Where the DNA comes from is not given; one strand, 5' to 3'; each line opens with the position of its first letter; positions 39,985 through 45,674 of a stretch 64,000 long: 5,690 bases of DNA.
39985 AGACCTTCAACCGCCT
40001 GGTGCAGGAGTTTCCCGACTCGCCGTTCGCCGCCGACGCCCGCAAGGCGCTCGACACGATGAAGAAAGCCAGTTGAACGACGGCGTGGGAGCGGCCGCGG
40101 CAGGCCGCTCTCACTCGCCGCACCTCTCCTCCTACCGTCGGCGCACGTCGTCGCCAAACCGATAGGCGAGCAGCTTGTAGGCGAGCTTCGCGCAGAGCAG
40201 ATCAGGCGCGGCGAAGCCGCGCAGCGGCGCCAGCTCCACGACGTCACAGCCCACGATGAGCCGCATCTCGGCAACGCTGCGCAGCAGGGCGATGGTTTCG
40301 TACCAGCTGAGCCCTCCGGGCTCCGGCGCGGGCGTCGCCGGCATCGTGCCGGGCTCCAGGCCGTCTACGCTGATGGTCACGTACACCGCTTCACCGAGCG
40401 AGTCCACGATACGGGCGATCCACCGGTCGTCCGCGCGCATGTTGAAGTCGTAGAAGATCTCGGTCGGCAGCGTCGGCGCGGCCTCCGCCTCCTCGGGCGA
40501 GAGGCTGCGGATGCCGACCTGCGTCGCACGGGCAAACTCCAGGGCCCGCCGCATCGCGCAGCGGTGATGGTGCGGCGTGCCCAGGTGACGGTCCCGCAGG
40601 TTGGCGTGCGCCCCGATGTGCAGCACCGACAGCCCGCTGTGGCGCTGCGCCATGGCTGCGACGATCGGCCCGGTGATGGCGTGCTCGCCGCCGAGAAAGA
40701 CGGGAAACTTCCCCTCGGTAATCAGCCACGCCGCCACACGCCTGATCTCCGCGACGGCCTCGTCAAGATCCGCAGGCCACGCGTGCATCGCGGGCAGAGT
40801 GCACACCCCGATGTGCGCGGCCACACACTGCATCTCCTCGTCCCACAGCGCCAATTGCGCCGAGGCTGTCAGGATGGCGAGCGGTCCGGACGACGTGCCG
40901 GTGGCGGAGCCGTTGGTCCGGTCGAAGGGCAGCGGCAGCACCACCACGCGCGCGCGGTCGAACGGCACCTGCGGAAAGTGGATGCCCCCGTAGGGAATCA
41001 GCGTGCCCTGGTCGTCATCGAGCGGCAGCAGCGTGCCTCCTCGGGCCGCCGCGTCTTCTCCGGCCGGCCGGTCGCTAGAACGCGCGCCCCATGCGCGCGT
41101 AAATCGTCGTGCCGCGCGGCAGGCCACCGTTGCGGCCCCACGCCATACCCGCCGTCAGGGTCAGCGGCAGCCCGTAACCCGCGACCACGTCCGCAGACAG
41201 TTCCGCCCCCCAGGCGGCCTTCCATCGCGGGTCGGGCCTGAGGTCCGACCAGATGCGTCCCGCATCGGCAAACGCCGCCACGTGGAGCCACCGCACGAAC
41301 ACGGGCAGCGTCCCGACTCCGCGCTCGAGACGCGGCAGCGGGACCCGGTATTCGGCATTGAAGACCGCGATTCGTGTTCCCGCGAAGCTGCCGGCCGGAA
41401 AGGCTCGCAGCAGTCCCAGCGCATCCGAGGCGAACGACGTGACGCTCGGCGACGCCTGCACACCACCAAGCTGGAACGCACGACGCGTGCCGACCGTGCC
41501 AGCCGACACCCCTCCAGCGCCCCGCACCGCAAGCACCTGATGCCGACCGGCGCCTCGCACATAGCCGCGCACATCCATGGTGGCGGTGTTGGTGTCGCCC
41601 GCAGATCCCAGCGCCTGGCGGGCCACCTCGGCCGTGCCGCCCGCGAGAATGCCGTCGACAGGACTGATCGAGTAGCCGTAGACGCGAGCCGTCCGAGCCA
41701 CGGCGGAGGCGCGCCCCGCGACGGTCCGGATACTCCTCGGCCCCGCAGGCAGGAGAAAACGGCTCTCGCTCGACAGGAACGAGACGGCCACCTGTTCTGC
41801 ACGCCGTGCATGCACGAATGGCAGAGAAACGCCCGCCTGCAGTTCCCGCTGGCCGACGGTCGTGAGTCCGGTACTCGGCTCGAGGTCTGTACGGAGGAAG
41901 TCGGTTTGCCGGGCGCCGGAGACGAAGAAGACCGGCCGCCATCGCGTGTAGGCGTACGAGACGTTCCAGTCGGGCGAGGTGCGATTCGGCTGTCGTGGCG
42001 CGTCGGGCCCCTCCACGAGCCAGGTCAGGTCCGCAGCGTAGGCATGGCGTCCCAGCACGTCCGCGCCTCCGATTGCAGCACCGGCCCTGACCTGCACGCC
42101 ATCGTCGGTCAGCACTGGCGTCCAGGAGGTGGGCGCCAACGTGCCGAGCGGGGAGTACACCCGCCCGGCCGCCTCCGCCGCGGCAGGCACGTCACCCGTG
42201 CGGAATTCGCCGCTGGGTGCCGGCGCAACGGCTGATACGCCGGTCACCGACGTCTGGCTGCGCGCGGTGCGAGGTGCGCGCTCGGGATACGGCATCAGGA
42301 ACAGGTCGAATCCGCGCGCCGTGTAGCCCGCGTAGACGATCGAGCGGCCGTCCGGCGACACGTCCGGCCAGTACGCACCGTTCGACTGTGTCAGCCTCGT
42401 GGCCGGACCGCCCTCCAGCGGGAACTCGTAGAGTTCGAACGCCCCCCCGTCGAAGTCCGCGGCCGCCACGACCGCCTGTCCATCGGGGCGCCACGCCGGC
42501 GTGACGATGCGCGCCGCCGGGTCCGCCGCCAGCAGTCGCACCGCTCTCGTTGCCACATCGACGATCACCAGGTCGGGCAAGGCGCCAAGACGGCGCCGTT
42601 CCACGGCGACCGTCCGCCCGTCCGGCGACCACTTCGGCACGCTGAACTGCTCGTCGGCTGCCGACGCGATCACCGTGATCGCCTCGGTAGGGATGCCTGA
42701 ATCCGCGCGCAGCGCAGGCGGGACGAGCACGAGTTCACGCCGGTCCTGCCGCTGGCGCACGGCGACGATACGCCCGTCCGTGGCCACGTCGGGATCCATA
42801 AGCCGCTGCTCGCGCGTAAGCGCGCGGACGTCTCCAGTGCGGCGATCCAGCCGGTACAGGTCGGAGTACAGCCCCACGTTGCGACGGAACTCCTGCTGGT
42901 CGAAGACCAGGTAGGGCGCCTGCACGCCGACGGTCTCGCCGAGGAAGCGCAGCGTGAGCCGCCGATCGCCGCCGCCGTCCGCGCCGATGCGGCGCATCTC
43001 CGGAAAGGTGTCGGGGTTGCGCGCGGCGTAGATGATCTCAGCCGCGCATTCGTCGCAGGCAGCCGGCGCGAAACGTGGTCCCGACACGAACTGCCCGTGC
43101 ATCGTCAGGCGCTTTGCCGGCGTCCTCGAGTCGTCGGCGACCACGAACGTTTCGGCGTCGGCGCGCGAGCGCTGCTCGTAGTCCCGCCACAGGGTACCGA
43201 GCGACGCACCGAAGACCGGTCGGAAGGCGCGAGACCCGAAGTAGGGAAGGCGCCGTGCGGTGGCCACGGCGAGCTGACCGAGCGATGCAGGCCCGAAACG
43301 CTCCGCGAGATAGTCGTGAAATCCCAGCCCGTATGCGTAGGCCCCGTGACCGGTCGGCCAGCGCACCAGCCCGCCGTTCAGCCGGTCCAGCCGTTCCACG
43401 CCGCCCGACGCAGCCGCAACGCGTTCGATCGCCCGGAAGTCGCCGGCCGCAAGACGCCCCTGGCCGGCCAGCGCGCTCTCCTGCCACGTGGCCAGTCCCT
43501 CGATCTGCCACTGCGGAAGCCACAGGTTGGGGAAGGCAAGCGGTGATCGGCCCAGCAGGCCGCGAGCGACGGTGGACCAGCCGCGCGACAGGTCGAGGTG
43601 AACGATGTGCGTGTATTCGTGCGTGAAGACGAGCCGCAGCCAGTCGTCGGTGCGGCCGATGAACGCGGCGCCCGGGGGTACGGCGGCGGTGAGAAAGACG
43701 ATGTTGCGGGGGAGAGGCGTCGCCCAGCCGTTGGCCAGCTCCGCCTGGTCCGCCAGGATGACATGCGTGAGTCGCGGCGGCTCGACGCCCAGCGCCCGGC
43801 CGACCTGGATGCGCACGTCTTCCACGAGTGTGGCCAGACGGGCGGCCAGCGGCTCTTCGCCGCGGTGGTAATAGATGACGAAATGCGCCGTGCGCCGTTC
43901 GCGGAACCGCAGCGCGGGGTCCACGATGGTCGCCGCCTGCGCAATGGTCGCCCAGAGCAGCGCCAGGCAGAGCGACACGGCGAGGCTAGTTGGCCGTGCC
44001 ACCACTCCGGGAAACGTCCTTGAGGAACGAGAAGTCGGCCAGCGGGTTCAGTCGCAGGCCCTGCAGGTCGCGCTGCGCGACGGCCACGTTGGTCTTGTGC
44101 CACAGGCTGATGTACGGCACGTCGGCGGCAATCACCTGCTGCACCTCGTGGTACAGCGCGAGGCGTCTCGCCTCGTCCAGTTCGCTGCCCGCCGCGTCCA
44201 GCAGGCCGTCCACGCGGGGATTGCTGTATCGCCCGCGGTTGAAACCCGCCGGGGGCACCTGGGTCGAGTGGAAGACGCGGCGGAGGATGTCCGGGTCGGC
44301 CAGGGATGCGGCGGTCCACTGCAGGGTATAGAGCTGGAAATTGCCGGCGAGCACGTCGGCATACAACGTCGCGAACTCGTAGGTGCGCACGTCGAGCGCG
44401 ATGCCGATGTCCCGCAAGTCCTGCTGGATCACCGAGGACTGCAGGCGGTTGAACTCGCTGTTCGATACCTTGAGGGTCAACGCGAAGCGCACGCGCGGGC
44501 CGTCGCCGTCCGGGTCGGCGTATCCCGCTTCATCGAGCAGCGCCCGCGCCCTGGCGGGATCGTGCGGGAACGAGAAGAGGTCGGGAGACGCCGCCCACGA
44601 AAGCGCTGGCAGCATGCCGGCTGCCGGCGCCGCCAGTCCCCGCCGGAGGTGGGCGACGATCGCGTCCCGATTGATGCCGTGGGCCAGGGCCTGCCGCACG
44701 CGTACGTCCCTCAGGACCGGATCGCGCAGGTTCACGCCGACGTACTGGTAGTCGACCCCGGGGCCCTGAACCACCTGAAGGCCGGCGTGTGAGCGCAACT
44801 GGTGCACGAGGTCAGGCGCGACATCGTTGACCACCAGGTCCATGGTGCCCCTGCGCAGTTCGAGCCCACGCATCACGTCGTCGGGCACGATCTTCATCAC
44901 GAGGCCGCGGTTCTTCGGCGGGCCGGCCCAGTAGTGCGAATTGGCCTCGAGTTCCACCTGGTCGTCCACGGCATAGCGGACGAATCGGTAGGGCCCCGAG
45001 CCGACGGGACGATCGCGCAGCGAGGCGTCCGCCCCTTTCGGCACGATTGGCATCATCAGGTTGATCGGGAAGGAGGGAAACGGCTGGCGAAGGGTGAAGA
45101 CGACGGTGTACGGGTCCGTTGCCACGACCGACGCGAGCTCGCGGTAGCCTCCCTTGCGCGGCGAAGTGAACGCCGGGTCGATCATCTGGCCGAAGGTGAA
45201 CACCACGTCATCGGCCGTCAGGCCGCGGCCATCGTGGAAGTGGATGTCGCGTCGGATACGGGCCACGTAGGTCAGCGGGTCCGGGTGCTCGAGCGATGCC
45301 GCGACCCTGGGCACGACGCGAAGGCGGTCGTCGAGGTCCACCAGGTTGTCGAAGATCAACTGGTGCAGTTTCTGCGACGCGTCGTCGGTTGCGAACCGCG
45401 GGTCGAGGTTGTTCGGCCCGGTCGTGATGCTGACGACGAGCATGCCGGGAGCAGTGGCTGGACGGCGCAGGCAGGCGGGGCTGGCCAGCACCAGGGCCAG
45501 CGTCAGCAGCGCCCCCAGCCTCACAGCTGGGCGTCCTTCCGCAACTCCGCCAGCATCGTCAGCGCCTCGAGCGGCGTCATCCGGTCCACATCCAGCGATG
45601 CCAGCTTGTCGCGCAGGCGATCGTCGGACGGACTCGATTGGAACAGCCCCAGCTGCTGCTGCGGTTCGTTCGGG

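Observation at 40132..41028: Intact ureohydrolase gene that has lost three of the four metal-binding Asp residues: pseudoenzyme or new chemistry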

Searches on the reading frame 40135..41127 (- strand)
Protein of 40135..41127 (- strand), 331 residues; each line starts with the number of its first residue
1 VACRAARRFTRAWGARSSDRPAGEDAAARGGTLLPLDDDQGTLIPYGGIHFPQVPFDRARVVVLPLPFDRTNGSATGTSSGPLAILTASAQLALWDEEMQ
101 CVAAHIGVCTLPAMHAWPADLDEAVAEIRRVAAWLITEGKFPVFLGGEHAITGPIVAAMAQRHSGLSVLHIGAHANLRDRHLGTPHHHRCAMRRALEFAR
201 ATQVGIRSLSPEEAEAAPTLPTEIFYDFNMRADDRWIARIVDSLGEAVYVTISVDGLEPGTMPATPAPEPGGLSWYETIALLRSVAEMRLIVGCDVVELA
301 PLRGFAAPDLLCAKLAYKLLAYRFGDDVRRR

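Call 4: search_protein_families(library=pfam, proteins=[window:40135-41127:-], max_evalue=0.01)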
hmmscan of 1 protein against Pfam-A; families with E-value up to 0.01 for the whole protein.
window:40135-41127:- (331 aa): 1 family
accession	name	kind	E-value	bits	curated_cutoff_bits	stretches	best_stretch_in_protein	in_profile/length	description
PF00491.26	Arginase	-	9.4e-54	183.2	22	1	60-319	2-277/280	Arginase family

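Call 5: search_protein_families(library=ncbifam, proteins=[window:40135-41127:-], max_evalue=0.01)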
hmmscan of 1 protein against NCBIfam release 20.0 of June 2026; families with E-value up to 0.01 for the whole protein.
window:40135-41127:- (331 aa): 5 families
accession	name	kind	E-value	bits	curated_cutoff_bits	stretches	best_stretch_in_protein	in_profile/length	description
TIGR01230.1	agmatinase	equivalog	5.3e-55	187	174.3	1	56-321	10-274/275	agmatinase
NF002564.0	PRK02190.1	subfamily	9.6e-32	110.4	302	1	58-302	32-279/307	agmatinase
TIGR01229.1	rocF_arginase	equivalog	1e-17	64.4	227.6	2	204-301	172-273/300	arginase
TIGR01227.1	hutG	equivalog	1.8e-16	60.3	229.15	1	62-301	38-286/307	formimidoylglutamase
NF010347.0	PRK13775.1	equivalog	5.7e-05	22.5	381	1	239-303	239-306/331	formimidoylglutamase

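Call 59: predict_structure(alignment_id=A2)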
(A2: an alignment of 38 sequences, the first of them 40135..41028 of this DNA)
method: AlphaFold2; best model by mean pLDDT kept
length: 298 residues; sequences in the alignment: 38
mean_pLDDT: 74.2   pTM: 0.83
mean pLDDT of the five models: 74.2, 73.2, 72.9, 72.7, 67.8
residues with pLDDT >= 90: 58; 70-90: 129; 50-70: 85; < 50: 26
segments of 3 or more residues with pLDDT < 50: 1-7, 38-41, 144-156
pLDDT, mean of each block of 10 residues (from residue 1): 41 59 89 69 66 78 77 83 67 86 94 79 90 84 46 47 71 56 55 65 86 91 71 63 90 95 78 79 90 87
secondary structure, 60 per line:
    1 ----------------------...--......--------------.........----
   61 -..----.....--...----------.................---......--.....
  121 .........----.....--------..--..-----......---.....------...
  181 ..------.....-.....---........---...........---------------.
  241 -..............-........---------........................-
elements in order: E28-33 H48-56 E75-77 H88-104 E108-113 H116-129 E134-138 H158-163 E167-171 H178-182 E189-193 H195-199 H203-210 E214-220 H242-255 E257-264 H274-297

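Call 64: fold_search(model_id=the predicted structure, library=pdb)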
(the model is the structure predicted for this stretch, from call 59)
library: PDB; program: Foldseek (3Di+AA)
matches with E <= 10: 1354; with E <= 0.001: 204
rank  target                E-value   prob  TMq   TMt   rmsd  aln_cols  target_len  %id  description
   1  3pzl_B                1.2e-19  1.00  0.78  0.79   3.6       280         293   28  The crystal structure of agmatine ureohydrolase of Thermoplasma volcanium (released 2011-01-19)
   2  3pzl_A                8.7e-19  1.00  0.80  0.82   3.7       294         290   27  The crystal structure of agmatine ureohydrolase of Thermoplasma volcanium (released 2011-01-19)
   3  3nio_A                9.5e-18  1.00  0.75  0.71   3.7       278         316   26  Crystal structure of Pseudomonas aeruginosa guanidinobutyrase (released 2011-06-01)
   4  1wog_A                1.5e-17  1.00  0.78  0.77   4.7       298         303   27  Crystal Structure of Agmatinase Reveals Structural Conservation and Inhibition Mechanism of the Ureohydrolase Superfam (released 2004-09-07)
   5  3nip_A                1.7e-17  1.00  0.77  0.73   3.8       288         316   26  Crystal structure of Pseudomonas aeruginosa guanidinopropionase complexed with 1,6-diaminohexane (released 2011-06-01)
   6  3lhl                  7.5e-17  1.00  0.76  0.81   3.8       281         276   22  Crystal structure of a putative agmatinase from Clostridium difficile (released 2010-02-23)
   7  3niq_B                7.9e-17  1.00  0.77  0.73   3.8       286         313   25  Crystal structure of Pseudomonas aeruginosa guanidinopropionase (released 2011-06-01)
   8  9fek_L                8.8e-17  1.00  0.76  0.62   4.2       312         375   23  Crystal structure of guanidinase from Nitrospira inopinata (released 2024-08-14)
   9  3niq_A                1.5e-16  1.00  0.75  0.72   3.9       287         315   26  Crystal structure of Pseudomonas aeruginosa guanidinopropionase (released 2011-06-01)
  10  9fek_G                2.2e-16  1.00  0.75  0.61   4.4       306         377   23  Crystal structure of guanidinase from Nitrospira inopinata (released 2024-08-14)
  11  9fek_D                2.3e-16  1.00  0.74  0.60   4.1       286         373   23  Crystal structure of guanidinase from Nitrospira inopinata (released 2024-08-14)
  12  7lox_C                2.3e-16  1.00  0.73  0.76   4.4       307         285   24  The structure of Agmatinase from E. Coli at 3.2 A displaying guanidine in the active site (released 2021-05-12)
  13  7esr                  4.7e-16  1.00  0.77  0.62   4.8       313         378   23  Crystal structure of Synechocystis sp PCC6803 guanidinium hydrolase (R32) (released 2021-12-15)
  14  1gq6_B                7.8e-16  1.00  0.78  0.77   4.2       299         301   25  PROCLAVAMINATE AMIDINO HYDROLASE FROM STREPTOMYCES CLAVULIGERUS (released 2002-06-06)
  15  9fek_I                7.8e-16  1.00  0.76  0.62   4.1       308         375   23  Crystal structure of guanidinase from Nitrospira inopinata (released 2024-08-14)
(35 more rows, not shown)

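Call 84: search_protein_representatives(protein=window:40135-41028:-)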
Query: 298 residues. Proteins with E-value up to 0.001 (for the whole library): 7024; up to 1e-10: 3056; up to 1e-30: 583. The best 150 are listed.
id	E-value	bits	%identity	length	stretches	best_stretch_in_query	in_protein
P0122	2.1e-88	312.8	56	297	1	20-292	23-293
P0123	2.9e-81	289.4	58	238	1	60-296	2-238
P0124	9.8e-78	277.8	59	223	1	86-295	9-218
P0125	1.3e-73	264.2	49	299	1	13-291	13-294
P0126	1.9e-73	263.7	49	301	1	11-292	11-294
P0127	1.5e-72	260.7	75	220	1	86-241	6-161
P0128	2.7e-71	256.6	71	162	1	90-249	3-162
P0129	5.4e-66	239.2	46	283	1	20-289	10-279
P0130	1.6e-65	237.6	56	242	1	11-213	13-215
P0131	2.2e-62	227.4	63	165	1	134-293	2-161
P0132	2.9e-62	227.0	39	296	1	10-296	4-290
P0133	5.6e-62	226.0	43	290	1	18-288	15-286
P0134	1.6e-61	224.5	51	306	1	44-277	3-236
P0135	2.1e-61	224.1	41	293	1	13-294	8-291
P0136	1.7e-60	221.1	41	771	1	19-290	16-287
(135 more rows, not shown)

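Call 87: find_encoding_contigs(protein=P0122, flank=6000, max_places=3)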
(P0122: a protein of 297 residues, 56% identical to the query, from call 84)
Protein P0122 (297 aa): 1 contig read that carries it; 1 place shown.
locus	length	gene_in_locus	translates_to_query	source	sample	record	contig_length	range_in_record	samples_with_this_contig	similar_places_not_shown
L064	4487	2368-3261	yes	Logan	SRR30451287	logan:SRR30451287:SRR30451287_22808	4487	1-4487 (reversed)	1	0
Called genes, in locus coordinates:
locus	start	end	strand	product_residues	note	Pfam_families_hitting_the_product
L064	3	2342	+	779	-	?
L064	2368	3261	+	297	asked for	PF00491:Arginase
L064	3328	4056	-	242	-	PF09976:TPR_21, PF13428:TPR_14 (faint), PF13174:TPR_6 (faint), PF13525:YfiO (faint), PF07719:TPR_2 (faint), PF14559:TPR_19 (faint), PF00515:TPR_1 (faint), PF13432:TPR_16, +2 more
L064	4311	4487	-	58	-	?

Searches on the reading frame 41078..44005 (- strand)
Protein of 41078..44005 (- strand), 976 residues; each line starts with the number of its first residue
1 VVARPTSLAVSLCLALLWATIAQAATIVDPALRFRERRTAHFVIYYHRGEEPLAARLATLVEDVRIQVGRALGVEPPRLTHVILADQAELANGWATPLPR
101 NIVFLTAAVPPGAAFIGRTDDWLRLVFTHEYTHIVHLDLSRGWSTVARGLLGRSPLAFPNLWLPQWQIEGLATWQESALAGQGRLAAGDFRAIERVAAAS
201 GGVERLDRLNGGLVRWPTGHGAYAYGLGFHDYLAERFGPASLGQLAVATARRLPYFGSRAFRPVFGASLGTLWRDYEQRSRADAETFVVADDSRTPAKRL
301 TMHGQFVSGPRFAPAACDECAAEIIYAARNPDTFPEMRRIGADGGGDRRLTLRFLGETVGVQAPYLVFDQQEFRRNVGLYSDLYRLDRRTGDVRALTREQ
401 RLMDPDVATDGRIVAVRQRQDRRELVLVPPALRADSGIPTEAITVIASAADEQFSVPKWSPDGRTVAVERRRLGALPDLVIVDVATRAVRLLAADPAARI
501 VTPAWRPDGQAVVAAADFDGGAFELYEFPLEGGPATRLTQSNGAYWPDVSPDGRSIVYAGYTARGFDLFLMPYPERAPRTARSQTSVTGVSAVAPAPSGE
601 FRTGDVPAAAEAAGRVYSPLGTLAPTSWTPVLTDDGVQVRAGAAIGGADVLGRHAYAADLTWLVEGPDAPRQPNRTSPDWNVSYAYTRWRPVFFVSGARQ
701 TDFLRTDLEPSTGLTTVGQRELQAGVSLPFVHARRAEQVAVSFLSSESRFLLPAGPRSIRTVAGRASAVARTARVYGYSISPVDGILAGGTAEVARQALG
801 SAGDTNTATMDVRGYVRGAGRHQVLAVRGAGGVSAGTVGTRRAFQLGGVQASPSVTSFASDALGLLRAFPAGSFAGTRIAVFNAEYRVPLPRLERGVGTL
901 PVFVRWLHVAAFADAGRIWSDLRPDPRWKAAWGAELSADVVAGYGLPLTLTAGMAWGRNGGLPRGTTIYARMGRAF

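Call 74: search_protein_families(library=ncbifam, proteins=[window:41078-44005:-], max_evalue=0.00001)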
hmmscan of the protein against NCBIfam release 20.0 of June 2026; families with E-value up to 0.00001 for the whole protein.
window:41078-44005:- (976 aa): 2 families
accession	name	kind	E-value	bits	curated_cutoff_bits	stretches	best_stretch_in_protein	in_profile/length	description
TIGR02800.1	propeller_TolB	equivalog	4.4e-17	62.1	343.15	1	452-574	235-355/418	Tol-Pal system beta propeller repeat protein TolB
NF047779.1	Omp85_fam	subfamily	1e-06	28.5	200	1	780-925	240-378/423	Omp85 family outer membrane protein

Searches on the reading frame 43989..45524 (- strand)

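Call 74: search_protein_families(library=ncbifam, proteins=[window:43989-45524:-], max_evalue=0.00001)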
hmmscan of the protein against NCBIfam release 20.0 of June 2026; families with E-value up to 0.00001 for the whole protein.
window:43989-45524:- (512 aa): 11 families
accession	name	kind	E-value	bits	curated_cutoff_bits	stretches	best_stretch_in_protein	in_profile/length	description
NF045467.1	Opp4A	equivalog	1.6e-59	201.6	650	2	168-495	202-546/556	oligopeptide ABC transporter substrate-binding protein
NF011942.0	PRK15413.1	equivalog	9.9e-55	186.2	594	1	10-500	12-506/512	glutathione ABC transporter substrate-binding protein GsiB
NF045468.1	Opp5A_nikA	equivalog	1.5e-43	149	600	1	50-488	37-470/488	nickel ABC transporter substrate-binding protein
NF043070.1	DppA_dipep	equivalog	2.8e-41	141.7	1005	1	29-500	31-529/535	dipeptide ABC transporter periplasmic-binding protein DppA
TIGR02294.1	nickel_nikA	equivalog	1.6e-40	139.1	393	1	32-494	11-490/501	nickel ABC transporter substrate-binding protein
NF011689.0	PRK15109.1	equivalog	3.6e-40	138.2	560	1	52-501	60-534/547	ABC transporter substrate-binding protein SapA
TIGR04028.1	SBP_KPN_01854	hypoth_equivalog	5.3e-28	97.8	468.5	1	66-500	40-503/509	TIGR04028 family ABC transporter substrate-binding protein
NF011684.0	PRK15104.1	equivalog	2.5e-26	92.5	947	1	34-483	46-517/543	oligopeptide ABC transporter substrate-binding protein OppA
NF047575.1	opine_bind_CntA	exception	2.3e-25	89.2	800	1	53-491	61-519/535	staphylopine-dependent metal ABC transporter substrate-binding lipoprotein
NF007287.0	PRK09755.1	equivalog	5.7e-22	78.2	1098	1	35-503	41-529/535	ABC transporter substrate-binding protein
NF010149.0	PRK13626.1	equivalog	2.3e-08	33.2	476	1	39-199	132-290/552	HTH-type transcriptional regulator SgrR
